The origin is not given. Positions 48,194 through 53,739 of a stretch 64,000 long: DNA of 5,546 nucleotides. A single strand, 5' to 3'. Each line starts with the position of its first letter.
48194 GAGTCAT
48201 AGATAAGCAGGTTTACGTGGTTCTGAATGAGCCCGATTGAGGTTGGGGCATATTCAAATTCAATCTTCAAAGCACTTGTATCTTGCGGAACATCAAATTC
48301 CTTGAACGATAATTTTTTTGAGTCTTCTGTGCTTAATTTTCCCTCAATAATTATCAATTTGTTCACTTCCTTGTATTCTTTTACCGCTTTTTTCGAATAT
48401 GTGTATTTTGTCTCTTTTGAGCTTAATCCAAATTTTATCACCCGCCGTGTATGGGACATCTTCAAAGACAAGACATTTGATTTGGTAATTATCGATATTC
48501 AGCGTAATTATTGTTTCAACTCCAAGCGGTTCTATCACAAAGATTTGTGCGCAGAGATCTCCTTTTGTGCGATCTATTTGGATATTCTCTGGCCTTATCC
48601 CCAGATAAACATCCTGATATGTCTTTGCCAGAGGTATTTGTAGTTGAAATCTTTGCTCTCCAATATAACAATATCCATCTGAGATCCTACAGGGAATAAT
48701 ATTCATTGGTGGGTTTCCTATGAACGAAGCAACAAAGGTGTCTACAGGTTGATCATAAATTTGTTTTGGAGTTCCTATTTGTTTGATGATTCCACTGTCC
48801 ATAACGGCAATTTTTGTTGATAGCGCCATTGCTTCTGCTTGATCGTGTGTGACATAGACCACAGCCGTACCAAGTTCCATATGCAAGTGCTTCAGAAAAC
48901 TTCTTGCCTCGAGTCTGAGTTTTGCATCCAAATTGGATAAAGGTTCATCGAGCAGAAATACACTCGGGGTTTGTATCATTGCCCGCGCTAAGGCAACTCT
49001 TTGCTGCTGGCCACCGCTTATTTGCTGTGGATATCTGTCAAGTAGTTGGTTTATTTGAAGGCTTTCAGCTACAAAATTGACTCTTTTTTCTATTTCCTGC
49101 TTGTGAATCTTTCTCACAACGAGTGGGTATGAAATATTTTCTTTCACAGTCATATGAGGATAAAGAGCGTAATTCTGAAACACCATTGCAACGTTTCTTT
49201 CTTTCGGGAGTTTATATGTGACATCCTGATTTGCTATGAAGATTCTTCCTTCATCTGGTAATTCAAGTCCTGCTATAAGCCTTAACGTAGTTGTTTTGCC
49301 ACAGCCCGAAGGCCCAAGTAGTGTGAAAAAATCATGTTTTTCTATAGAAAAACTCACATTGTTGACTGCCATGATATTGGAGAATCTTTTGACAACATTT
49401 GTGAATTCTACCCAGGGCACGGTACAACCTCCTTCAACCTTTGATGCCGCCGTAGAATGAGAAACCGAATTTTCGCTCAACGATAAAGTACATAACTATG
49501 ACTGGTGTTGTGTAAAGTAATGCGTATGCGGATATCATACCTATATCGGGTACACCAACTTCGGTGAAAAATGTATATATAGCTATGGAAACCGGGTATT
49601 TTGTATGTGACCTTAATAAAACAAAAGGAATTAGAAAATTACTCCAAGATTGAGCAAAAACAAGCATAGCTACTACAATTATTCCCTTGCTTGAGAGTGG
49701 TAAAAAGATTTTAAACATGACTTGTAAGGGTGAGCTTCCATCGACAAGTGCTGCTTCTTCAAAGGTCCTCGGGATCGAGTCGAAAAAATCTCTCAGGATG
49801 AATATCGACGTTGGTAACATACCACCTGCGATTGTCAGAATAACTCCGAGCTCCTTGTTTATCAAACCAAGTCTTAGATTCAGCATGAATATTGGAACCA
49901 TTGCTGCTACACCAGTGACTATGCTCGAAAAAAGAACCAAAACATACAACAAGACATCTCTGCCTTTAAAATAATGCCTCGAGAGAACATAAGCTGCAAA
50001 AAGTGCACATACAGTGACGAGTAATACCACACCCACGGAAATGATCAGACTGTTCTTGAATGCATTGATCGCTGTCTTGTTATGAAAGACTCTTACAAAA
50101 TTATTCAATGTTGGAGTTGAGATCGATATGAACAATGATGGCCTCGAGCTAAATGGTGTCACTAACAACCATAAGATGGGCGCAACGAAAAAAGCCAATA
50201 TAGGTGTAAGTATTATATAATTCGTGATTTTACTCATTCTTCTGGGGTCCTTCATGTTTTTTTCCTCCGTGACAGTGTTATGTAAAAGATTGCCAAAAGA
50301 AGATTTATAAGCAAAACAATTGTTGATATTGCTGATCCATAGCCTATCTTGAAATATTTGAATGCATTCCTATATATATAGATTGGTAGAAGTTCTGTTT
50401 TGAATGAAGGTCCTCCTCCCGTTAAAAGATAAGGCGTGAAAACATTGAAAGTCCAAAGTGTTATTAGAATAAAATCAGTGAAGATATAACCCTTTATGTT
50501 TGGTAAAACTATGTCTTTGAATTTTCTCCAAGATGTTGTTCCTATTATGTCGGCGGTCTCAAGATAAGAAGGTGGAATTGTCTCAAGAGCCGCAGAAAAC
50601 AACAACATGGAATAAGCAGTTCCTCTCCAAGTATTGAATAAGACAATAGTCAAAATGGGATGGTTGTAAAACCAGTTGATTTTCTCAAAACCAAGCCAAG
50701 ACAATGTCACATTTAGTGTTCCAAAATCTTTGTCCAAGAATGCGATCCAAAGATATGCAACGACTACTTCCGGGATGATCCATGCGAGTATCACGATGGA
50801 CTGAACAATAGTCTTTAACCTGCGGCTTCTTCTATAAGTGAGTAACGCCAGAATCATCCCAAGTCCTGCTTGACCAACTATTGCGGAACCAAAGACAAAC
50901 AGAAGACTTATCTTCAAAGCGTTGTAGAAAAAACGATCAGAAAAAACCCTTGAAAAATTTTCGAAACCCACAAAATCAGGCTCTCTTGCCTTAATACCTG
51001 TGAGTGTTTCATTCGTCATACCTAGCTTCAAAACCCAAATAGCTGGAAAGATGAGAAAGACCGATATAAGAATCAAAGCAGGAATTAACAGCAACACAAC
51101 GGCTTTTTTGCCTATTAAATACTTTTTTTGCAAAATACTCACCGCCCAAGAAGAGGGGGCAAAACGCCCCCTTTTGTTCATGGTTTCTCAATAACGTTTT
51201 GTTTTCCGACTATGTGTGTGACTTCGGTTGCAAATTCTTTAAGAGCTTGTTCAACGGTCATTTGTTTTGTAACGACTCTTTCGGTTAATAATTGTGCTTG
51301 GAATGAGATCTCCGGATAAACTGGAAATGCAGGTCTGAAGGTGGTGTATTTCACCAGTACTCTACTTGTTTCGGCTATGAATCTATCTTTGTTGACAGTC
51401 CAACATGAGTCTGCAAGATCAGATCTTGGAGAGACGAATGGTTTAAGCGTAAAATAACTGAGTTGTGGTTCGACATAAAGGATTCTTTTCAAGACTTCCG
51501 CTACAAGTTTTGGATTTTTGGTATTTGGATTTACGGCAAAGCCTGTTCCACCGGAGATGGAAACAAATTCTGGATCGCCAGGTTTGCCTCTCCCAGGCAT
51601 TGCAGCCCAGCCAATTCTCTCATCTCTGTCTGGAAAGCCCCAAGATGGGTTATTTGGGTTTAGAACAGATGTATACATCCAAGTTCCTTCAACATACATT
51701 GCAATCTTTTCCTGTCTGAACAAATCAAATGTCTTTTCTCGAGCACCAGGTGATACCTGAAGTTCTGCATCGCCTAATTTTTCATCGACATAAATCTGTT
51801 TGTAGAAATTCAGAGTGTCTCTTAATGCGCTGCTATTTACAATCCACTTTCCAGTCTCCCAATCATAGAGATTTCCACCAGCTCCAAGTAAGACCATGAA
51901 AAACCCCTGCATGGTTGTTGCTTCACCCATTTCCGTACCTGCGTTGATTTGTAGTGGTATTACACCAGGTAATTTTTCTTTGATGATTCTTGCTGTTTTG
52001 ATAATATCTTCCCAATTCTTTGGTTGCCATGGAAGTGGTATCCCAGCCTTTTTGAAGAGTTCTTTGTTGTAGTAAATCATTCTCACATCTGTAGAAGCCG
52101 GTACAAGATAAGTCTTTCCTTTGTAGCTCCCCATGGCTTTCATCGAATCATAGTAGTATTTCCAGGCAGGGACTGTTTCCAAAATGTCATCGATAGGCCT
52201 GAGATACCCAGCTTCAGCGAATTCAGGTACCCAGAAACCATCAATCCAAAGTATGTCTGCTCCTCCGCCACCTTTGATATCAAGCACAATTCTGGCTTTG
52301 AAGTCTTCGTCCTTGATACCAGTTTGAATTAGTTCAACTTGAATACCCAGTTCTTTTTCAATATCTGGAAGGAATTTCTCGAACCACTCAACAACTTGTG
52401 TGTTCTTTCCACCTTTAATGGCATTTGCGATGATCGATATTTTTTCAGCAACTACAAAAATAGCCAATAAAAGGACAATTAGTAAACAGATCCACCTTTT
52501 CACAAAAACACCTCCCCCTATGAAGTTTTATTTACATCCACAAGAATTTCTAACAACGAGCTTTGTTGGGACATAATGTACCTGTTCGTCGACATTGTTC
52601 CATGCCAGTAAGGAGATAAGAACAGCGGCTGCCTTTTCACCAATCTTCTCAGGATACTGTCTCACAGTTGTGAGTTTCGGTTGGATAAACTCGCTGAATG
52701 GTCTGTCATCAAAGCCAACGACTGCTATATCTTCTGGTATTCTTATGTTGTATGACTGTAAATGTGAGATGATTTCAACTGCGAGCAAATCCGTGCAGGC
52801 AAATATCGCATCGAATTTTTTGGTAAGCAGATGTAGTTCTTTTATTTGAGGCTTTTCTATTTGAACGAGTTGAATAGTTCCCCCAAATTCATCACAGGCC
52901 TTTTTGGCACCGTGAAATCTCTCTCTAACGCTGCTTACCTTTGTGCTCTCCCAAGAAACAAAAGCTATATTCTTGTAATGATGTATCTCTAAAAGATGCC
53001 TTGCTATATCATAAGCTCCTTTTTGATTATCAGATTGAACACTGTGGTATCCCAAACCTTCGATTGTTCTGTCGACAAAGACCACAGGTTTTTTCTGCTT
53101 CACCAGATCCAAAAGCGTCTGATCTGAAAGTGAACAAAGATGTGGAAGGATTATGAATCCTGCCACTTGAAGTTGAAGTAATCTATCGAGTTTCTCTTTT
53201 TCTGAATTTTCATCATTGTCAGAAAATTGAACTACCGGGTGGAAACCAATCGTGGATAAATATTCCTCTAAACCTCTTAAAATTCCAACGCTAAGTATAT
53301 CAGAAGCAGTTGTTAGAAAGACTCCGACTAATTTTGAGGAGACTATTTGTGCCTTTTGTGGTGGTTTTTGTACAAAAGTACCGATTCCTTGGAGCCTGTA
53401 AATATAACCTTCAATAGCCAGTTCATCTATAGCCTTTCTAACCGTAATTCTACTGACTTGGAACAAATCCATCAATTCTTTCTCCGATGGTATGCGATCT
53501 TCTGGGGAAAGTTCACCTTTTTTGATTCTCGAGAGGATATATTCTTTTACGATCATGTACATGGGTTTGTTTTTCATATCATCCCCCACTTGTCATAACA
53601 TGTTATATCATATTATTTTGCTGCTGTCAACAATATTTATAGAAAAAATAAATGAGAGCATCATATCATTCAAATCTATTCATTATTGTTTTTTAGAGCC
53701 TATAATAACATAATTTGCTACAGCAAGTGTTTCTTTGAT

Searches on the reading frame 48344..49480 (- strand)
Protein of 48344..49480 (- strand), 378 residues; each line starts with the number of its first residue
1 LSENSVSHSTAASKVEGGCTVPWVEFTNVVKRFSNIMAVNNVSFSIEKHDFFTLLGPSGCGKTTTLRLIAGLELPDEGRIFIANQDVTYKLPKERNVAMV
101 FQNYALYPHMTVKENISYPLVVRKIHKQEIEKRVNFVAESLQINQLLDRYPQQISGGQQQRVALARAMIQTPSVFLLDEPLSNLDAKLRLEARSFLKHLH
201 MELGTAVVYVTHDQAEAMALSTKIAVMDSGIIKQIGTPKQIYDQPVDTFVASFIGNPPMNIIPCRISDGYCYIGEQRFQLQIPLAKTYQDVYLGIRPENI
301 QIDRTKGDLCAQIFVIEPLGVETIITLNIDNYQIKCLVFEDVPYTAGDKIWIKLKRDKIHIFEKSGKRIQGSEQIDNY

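Call 17: search_protein_families(library=pfam, proteins=[window:48344-49480:-])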
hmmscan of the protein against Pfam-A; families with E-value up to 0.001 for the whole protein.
window:48344-49480:- (378 aa): 5 families
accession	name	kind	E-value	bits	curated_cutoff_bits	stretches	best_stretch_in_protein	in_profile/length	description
PF00005.33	ABC_tran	-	2.7e-35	122.4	25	1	39-181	1-136/137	ABC transporter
PF17912.7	OB_MalK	-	5.2e-09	37.3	27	1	255-300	1-53/53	MalK OB fold domain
PF08402.16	TOBE_2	-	8.3e-07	29.5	21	1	293-362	1-76/76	TOBE domain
PF13304.12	AAA_21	-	0.00017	22.2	27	0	143-214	227-300/304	AAA domain, putative AbiEii toxin, Type IV TA system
PF02463.25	SMC_N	-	0.00088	19.2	40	0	49-230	24-217/220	RecF/RecN/SMC N terminal domain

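Call 18: search_protein_families(library=ncbifam, proteins=[window:48344-49480:-])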
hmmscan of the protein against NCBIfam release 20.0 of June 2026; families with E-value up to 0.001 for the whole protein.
window:48344-49480:- (378 aa): 187 families (the best 25 are shown)
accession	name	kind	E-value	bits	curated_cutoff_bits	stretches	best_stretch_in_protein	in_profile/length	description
NF008653.0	PRK11650.1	subfamily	2.1e-119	398.8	432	1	24-369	4-354/357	sn-glycerol-3-phosphate ABC transporter ATP-binding protein UgpC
NF040933.2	ABC_arch_GlcV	equivalog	2.2e-103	345.8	450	1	25-362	4-357/357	glucose ABC transporter ATP-binding protein GlcV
TIGR03265.1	PhnT2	equivalog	1.5e-100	336.9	457.7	1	24-362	5-352/353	putative 2-aminoethylphosphonate ABC transporter ATP-binding protein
NF008233.0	PRK11000.1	equivalog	1.7e-98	329.9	568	1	24-369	4-360/369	maltose/maltodextrin ABC transporter ATP-binding protein MalK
NF006987.0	PRK09452.1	equivalog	8.6e-92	307.7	482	1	21-308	15-307/378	spermidine/putrescine ABC transporter ATP-binding protein PotA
NF008513.0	PRK11432.1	equivalog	3.4e-90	302.5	496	1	23-308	6-290/351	ferric ABC transporter ATP-binding protein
NF043075.1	MMSYN1_0197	equivalog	1.9e-89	299.9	550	1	24-364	3-341/341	spermidine/putrescine ABC transporter ATP-binding protein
NF040840.2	tungstate_WtpC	equivalog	1.8e-86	290.5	440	1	27-362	5-347/347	tungstate ABC transporter ATP-binding protein WtpC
TIGR01187.1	potA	subfamily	2.7e-86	289.6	355.6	1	54-306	1-258/325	polyamine ABC transporter ATP-binding protein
TIGR00968.1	3a0106s01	subfamily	3e-84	282.2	342.75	1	26-256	3-233/237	sulfate ABC transporter ATP-binding protein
NF008105.0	PRK10851.1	equivalog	8.7e-79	264.8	502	1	24-359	3-346/362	sulfate/thiosulfate ABC transporter ATP-binding protein CysA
TIGR03258.1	PhnT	equivalog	7e-76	255.6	499.15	1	32-335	17-329/359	2-aminoethylphosphonate ABC transport system ATP-binding subunit PhnT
NF008621.0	PRK11607.1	equivalog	3.9e-70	236.5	613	1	19-256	15-252/377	putrescine ABC transporter ATP-binding subunit PotG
TIGR01186.1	proV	subfamily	3.6e-61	207.3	326.6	1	36-256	6-232/363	betaine/proline/choline family ABC transporter ATP-binding protein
NF040729.1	ABC_ATP_SaoA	equivalog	2.1e-53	181.3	360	1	26-229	4-208/248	ABC transporter ATP-binding protein SaoA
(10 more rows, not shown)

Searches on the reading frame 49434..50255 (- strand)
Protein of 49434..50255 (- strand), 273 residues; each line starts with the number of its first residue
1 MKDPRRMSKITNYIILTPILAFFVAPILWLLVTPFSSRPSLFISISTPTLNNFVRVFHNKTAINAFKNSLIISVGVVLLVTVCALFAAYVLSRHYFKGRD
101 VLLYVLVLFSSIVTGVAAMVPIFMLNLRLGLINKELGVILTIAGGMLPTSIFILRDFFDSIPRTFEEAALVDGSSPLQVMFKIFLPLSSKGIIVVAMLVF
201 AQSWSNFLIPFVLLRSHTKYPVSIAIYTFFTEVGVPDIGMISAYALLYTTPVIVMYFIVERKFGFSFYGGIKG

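Call 17: search_protein_families(library=pfam, proteins=[window:49434-50255:-])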
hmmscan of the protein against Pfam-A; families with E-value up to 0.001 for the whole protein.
window:49434-50255:- (273 aa): 1 family
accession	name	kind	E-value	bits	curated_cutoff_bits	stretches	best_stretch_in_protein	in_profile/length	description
PF00528.27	BPD_transp_1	-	6.3e-14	52.6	26.4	1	82-259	3-175/184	Binding-protein-dependent transport system inner membrane component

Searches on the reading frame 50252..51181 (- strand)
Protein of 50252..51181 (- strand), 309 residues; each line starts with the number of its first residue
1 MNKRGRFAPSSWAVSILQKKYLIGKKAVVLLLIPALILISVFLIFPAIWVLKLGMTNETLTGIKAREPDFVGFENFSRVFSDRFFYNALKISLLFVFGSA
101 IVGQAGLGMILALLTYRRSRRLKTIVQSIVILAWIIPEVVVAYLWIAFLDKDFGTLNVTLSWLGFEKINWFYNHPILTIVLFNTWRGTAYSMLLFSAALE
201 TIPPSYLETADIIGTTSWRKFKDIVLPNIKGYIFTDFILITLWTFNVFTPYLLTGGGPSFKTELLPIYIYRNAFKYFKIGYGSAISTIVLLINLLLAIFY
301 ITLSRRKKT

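Call 17: search_protein_families(library=pfam, proteins=[window:50252-51181:-])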
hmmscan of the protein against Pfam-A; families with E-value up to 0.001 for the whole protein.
window:50252-51181:- (309 aa): 1 family
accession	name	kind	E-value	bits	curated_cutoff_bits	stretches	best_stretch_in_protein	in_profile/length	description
PF00528.27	BPD_transp_1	-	2.1e-21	76.9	26.4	1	106-307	3-182/184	Binding-protein-dependent transport system inner membrane component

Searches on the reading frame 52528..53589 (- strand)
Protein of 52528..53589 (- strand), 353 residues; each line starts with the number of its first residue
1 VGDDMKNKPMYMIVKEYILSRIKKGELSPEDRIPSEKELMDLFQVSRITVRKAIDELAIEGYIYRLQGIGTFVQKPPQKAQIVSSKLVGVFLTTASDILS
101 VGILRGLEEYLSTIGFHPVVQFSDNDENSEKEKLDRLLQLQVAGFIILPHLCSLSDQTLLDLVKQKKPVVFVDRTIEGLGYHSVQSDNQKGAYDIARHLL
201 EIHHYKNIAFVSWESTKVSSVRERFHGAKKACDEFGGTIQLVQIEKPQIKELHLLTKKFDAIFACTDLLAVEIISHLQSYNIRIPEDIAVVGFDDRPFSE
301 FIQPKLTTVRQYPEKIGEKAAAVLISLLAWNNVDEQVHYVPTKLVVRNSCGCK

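Call 17: search_protein_families(library=pfam, proteins=[window:52528-53589:-])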
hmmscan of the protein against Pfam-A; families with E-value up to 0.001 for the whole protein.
window:52528-53589:- (353 aa): 5 families
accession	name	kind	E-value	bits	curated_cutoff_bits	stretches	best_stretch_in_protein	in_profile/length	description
PF13377.12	Peripla_BP_3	-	7.5e-28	98.1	26.5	1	197-350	2-167/167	Periplasmic binding protein-like domain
PF00392.27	GntR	-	4.8e-19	68.2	27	1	14-73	5-64/64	Bacterial regulatory proteins, gntR family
PF13407.12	Peripla_BP_4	-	1.5e-12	48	35.1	1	89-328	2-254/258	Periplasmic binding protein domain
PF00532.27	Peripla_BP_1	-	6.8e-11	42.6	22.2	1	88-328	4-261/281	Periplasmic binding proteins and sugar binding domain of LacI family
PF08220.18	HTH_DeoR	-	0.00077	19.6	21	0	37-68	18-49/57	DeoR-like helix-turn-helix domain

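Call 18: search_protein_families(library=ncbifam, proteins=[window:52528-53589:-])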
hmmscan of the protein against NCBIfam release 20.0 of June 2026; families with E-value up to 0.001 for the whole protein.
window:52528-53589:- (353 aa): 43 families (the best 25 are shown)
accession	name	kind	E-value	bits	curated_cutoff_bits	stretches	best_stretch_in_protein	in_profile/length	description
NF047341.1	lactose_RbsR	equivalog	2.9e-38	132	382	1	83-350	59-328/331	ribose utilization transcriptional repressor RbsR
NF052440.1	TransRegGNTRPSEAE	equivalog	8.5e-28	97.4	400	1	84-350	62-333/333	HTH-type transcriptional regulator GntR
NF051853.1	TransRegUriRCory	equivalog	7.5e-26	91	550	1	112-350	85-324/327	transcriptional regulator UriR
NF007743.0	PRK10423.1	equivalog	1.9e-25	89.6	531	1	82-349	56-329/330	ribose operon transcriptional repressor RbsR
NF007979.0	PRK10703.1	equivalog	4.4e-25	88.5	501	1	83-350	57-331/341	HTH-type transcriptional repressor PurR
NF008002.0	PRK10727.1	equivalog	3.7e-24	85.4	557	1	84-350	58-329/341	HTH-type transcriptional regulator GalR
TIGR01481.1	ccpA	equivalog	1.8e-23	83.5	442.35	1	87-349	62-328/330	catabolite control protein A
NF008269.0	PRK11041.1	equivalog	3.6e-23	82.1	436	1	69-350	51-337/342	DNA-binding transcriptional regulator CytR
TIGR02018.2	his_ut_repres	equivalog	1.3e-22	80.3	220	1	13-83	3-73/226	histidine utilization transcriptional repressor HutC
NF007706.0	PRK10401.1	equivalog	5.1e-22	78.6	555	1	78-349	49-328/346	HTH-type transcriptional regulator GalS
NF007075.0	PRK09526.1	subfamily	9.7e-20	70.8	340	1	119-350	97-331/358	LacI family DNA-binding transcriptional regulator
NF008491.0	PRK11402.1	subfamily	1.6e-19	70.4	269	1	4-83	6-85/243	GntR family transcriptional regulator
NF047913.1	TransRegIdnR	equivalog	2.7e-18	66.4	500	1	75-334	53-315/331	DNA-binding transcriptional regulator IdnR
NF011575.0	PRK14999.1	equivalog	1.8e-17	63.4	424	1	8-80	11-83/241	histidine utilization repressor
TIGR02404.1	trehalos_R_Bsub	equivalog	1.3e-15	57.6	211.95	1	16-81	7-72/233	trehalose operon repressor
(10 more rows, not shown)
